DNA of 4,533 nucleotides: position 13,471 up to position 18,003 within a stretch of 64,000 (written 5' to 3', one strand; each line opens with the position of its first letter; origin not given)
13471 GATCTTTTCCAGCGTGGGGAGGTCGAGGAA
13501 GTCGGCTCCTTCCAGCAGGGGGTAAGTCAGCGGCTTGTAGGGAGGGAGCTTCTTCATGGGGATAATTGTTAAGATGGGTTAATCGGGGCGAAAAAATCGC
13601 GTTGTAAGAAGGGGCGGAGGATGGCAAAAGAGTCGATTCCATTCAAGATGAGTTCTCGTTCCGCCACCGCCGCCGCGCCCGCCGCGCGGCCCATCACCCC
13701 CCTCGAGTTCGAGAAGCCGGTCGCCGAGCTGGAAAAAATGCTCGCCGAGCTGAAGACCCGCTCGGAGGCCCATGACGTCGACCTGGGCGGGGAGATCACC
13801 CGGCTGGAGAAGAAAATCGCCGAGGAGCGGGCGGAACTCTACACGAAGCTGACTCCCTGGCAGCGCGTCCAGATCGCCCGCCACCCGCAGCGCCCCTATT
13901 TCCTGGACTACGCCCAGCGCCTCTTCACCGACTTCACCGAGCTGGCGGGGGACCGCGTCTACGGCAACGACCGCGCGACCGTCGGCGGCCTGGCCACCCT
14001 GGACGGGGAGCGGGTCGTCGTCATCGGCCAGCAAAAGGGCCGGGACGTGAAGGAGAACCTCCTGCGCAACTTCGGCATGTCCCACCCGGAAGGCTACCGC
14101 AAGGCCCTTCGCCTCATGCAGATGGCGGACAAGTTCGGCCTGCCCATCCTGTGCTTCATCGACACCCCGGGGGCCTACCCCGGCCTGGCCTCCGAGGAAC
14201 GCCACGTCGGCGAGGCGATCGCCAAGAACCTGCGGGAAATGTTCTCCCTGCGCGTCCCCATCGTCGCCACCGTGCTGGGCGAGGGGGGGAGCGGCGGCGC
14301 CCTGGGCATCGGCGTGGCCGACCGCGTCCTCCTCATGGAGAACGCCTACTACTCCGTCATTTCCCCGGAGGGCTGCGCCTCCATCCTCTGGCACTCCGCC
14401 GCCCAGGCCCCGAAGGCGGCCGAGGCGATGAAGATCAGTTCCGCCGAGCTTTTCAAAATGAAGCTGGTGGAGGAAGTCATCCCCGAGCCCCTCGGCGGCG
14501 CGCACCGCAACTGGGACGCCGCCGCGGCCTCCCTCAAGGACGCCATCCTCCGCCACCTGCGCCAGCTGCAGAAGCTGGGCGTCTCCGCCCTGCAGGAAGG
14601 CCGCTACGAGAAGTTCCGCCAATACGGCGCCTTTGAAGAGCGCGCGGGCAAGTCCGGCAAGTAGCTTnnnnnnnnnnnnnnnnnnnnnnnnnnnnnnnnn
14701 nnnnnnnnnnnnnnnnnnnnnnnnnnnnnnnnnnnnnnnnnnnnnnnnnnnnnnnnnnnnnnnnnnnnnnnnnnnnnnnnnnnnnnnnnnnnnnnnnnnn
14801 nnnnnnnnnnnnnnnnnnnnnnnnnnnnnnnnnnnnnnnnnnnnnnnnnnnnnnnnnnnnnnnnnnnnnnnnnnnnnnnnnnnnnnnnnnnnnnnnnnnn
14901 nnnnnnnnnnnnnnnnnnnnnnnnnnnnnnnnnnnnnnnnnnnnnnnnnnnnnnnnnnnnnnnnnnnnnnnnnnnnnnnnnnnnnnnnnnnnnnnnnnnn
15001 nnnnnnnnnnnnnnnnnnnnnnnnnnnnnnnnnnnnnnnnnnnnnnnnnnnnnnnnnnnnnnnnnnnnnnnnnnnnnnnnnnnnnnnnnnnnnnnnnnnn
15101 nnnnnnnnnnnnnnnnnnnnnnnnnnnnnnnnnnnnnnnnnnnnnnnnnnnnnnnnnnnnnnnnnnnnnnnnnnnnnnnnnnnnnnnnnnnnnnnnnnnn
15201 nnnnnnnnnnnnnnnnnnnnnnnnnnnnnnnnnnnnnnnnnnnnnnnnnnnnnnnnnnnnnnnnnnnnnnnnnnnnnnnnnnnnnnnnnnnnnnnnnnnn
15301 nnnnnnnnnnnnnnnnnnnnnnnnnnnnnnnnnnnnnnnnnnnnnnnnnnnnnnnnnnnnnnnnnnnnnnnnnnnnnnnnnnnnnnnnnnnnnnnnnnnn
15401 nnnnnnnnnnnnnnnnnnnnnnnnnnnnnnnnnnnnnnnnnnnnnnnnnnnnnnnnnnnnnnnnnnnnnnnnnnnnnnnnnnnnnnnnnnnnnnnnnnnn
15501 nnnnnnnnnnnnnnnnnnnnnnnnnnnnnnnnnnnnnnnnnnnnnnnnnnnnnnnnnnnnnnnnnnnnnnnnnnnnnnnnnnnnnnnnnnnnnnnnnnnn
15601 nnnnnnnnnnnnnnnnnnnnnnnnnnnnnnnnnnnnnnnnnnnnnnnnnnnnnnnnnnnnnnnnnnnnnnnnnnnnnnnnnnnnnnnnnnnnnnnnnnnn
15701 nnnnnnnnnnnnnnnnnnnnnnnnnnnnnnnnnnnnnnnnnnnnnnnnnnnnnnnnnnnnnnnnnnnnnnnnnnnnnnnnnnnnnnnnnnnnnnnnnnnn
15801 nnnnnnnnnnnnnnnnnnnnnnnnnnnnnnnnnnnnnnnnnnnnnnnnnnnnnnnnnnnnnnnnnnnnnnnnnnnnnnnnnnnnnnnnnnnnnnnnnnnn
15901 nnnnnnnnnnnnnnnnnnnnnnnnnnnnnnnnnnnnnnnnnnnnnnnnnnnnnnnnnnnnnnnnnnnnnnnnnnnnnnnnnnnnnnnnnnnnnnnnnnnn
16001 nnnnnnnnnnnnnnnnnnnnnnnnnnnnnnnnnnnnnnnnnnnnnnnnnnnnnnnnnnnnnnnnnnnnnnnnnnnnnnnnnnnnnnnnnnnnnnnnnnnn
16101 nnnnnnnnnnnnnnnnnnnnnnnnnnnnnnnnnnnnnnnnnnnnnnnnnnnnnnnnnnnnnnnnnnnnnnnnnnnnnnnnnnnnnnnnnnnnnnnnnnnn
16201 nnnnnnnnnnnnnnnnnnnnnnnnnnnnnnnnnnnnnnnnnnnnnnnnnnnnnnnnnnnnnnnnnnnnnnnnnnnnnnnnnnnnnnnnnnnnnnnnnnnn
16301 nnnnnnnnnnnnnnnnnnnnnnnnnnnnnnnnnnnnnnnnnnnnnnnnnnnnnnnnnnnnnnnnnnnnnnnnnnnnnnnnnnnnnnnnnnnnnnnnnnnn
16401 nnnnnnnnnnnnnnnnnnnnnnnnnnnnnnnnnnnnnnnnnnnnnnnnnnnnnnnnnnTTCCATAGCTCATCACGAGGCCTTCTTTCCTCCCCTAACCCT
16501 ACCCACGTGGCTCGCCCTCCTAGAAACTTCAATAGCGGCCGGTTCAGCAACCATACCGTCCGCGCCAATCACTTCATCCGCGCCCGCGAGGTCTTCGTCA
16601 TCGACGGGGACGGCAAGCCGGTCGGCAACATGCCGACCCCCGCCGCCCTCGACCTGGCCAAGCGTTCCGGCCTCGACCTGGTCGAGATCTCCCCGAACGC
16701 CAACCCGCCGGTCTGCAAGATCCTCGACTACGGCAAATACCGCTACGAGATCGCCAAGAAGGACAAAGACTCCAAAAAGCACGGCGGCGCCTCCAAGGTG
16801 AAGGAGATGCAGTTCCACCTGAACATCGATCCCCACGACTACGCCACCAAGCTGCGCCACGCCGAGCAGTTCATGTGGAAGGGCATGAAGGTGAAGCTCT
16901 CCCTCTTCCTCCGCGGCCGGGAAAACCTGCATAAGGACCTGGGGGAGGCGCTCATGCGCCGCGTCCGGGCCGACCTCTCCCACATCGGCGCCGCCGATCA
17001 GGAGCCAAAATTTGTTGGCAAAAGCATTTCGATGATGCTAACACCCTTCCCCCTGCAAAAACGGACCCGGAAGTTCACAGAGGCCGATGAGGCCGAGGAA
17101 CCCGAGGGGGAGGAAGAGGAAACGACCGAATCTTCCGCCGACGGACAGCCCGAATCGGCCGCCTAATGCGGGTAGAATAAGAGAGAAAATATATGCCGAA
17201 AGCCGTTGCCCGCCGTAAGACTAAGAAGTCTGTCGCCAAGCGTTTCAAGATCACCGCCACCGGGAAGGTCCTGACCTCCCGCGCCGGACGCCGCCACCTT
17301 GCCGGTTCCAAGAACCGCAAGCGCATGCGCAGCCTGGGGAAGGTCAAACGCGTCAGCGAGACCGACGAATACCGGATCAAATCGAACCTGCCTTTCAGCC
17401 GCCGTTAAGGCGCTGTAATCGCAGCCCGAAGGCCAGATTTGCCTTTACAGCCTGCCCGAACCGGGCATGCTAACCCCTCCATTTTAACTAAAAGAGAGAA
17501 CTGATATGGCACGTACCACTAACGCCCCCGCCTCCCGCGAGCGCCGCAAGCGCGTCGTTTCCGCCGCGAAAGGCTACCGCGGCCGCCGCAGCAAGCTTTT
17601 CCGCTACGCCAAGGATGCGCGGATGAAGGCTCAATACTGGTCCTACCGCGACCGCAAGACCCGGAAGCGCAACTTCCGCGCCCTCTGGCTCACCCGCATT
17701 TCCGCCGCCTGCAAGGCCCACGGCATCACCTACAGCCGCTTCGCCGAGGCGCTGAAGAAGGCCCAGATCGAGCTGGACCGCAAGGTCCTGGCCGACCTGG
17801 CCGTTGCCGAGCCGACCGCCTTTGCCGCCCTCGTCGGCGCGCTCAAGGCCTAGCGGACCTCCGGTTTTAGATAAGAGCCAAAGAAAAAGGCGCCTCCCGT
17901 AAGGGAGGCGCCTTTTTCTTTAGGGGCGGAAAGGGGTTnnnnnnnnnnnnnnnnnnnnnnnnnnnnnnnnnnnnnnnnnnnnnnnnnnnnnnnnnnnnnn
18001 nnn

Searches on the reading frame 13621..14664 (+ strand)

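Call 38: search_protein_families(library=pfam, proteins=[window:13621-14664:+], max_evalue=0.001)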
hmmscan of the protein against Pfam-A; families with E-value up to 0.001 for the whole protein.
window:13621-14664:+ (347 aa): 3 families
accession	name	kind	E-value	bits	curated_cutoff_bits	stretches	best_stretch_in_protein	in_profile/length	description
PF03255.19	ACCA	-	5.2e-141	469.7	23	1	28-336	2-310/310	Acetyl co-enzyme A carboxylase carboxyltransferase-like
PF01039.27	Carboxyl_trans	-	1.5e-18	67.2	22.3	1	119-272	283-429/493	Carboxyl transferase domain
PF00378.25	ECH_1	-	8e-05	22.5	27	1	192-323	69-208/251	Enoyl-CoA hydratase/isomerase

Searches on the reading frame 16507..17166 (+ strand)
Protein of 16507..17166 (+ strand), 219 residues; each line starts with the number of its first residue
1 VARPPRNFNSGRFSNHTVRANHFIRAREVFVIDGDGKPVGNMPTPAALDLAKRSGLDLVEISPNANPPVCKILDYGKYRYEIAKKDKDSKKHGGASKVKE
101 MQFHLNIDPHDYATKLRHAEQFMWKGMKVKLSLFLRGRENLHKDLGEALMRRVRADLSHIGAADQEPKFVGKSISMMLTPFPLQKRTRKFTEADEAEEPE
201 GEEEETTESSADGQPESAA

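Call 39: search_protein_families(library=pfam, proteins=[window:16507-17166:+], max_evalue=0.001)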
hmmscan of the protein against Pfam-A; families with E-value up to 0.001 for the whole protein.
window:16507-17166:+ (219 aa): 2 families
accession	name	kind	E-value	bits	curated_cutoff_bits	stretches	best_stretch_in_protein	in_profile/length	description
PF05198.21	IF3_N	-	1.5e-28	99.2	26.9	1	21-88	2-69/70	Translation initiation factor IF-3, N-terminal domain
PF00707.27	IF3_C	-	2.8e-27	94.9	34.8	1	97-180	2-85/86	Translation initiation factor IF-3, C-terminal domain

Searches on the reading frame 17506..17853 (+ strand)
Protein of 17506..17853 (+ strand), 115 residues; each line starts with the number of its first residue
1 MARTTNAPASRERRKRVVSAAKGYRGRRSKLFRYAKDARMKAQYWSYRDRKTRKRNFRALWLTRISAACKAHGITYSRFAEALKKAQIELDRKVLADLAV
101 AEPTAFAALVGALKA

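Call 39: search_protein_families(library=pfam, proteins=[window:17506-17853:+], max_evalue=0.001)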
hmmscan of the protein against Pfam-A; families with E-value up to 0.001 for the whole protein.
window:17506-17853:+ (115 aa): 1 family
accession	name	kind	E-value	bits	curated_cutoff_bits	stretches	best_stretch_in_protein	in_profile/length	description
PF00453.23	Ribosomal_L20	-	1e-40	138.6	30.8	1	3-109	1-107/107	Ribosomal protein L20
